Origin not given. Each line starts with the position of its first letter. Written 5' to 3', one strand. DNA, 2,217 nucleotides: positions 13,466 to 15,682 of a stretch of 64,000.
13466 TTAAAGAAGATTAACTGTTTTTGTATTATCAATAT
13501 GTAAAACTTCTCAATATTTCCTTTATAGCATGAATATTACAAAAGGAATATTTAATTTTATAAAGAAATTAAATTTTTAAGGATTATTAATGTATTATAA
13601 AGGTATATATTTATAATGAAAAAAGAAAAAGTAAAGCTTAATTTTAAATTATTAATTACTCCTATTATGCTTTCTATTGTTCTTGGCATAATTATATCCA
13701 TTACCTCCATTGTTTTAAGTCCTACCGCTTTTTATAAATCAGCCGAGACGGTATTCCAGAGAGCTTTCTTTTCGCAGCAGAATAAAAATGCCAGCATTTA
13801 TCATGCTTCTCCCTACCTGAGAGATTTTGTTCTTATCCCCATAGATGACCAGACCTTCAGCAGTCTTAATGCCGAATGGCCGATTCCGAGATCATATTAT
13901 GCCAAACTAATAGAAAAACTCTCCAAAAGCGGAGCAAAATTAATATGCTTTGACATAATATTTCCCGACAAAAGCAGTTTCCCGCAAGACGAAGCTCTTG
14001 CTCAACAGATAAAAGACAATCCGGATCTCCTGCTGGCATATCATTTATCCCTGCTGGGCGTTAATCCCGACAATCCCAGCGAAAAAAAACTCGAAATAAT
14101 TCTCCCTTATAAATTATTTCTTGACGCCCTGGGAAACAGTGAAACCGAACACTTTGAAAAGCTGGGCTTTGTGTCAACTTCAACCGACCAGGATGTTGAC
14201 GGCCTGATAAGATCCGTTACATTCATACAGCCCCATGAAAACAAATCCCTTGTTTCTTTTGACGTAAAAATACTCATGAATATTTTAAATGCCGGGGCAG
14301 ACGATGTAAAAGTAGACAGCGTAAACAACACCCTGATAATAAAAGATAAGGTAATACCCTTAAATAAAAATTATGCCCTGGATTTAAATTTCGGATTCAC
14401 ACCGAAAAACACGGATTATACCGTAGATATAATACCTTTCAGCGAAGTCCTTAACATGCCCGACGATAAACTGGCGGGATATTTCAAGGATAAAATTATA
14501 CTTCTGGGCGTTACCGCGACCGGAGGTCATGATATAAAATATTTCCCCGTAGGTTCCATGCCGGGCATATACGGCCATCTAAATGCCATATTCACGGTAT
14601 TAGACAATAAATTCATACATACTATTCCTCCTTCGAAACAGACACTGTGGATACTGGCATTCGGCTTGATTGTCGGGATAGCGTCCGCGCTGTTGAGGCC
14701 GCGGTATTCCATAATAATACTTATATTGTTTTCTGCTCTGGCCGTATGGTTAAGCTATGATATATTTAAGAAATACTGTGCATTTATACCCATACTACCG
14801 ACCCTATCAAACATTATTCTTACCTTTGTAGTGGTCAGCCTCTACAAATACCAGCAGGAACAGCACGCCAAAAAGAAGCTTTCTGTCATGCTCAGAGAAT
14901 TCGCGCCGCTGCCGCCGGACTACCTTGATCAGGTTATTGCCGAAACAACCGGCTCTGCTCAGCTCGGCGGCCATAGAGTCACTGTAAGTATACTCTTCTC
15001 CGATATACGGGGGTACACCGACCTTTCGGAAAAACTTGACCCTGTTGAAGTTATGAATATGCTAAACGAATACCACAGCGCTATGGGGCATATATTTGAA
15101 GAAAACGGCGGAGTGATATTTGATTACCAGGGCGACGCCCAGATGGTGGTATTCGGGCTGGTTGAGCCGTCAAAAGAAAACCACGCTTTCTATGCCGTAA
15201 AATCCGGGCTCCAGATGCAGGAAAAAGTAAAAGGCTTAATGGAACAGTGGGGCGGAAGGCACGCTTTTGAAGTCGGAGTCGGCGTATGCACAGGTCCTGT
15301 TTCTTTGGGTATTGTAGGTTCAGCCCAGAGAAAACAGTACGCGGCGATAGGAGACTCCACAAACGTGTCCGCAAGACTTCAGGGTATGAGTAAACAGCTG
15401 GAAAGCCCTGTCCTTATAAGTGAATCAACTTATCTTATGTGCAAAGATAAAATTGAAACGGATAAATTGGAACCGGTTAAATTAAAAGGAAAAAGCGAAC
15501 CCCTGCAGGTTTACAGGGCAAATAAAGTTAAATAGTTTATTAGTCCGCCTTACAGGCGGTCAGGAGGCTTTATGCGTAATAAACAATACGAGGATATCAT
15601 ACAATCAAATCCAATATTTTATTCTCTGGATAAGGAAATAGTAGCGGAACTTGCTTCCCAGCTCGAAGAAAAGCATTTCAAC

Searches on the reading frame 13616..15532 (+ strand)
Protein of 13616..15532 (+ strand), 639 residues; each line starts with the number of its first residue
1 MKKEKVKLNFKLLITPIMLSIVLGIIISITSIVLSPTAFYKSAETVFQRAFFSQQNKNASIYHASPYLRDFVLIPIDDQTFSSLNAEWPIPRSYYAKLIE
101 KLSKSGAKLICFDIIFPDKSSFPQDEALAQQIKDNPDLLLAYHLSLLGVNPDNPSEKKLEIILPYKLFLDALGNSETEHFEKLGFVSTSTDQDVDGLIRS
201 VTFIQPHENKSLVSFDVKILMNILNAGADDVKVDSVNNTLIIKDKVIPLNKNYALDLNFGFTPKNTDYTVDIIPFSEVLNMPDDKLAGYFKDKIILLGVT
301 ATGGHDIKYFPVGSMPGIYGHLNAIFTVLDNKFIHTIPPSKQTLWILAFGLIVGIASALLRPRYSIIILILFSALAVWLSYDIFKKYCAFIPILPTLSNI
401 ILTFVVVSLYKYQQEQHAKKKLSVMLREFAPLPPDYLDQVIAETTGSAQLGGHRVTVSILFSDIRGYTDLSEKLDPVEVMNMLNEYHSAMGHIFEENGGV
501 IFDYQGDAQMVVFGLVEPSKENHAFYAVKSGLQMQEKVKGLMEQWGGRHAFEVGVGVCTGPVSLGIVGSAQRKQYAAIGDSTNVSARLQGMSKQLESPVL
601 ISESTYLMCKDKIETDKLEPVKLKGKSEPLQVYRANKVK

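Call 80: search_protein_families(library=pfam, proteins=[window:13616-15532:+], max_evalue=0.00001)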
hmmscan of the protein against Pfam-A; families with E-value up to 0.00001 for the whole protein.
window:13616-15532:+ (639 aa): 2 families
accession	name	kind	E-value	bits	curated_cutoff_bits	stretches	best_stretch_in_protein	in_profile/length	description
PF05226.16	CHASE2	-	6.8e-41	141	26.3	1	52-354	26-256/257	CHASE2 domain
PF00211.25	Guanylate_cyc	-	3.8e-27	95.5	21.9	1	456-629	8-176/183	Adenylate and Guanylate cyclase catalytic domain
